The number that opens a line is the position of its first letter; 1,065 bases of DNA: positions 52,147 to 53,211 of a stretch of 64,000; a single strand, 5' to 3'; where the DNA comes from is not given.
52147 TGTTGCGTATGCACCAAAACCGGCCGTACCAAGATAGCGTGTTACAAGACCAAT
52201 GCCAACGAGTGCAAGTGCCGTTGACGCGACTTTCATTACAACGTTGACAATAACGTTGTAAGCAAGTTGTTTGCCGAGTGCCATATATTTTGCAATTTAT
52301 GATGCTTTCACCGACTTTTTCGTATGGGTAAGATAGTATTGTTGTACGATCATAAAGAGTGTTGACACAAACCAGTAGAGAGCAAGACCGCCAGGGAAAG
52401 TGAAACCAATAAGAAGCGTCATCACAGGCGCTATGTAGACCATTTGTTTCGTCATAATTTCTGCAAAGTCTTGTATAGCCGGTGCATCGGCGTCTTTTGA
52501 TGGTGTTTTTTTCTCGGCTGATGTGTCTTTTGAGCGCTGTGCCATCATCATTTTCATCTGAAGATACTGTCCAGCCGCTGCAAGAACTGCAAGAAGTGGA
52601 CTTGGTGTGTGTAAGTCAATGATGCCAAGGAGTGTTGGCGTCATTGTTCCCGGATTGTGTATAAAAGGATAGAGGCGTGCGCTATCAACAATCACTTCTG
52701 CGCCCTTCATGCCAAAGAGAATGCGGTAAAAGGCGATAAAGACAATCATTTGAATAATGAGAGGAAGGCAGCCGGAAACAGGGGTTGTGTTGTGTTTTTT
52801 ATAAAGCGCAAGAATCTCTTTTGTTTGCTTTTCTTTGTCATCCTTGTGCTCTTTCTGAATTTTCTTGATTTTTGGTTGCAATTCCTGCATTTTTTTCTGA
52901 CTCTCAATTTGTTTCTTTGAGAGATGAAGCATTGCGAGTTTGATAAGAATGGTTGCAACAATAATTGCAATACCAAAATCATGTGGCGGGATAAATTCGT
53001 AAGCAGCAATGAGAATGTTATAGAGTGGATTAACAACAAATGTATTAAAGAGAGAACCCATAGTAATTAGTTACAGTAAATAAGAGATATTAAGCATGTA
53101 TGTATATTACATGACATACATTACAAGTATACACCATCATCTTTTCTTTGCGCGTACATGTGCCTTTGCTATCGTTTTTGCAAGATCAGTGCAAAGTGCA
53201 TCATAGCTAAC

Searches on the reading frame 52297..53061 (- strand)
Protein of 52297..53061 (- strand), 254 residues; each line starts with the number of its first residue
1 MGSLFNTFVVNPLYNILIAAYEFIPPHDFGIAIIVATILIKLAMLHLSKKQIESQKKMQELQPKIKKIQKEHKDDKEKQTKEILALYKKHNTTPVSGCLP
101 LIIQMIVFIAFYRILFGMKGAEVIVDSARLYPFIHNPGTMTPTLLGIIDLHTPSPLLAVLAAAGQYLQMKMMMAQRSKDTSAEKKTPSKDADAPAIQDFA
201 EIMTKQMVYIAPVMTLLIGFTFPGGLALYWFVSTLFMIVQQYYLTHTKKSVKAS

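Call 8: search_protein_families(library=pfam, proteins=[window:52297-53061:-])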
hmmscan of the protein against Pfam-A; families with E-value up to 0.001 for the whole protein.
window:52297-53061:- (254 aa): 1 family
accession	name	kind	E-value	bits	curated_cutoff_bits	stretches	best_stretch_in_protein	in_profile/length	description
PF02096.25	60KD_IMP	-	1.3e-50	172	35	1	29-245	1-162/163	60Kd inner membrane protein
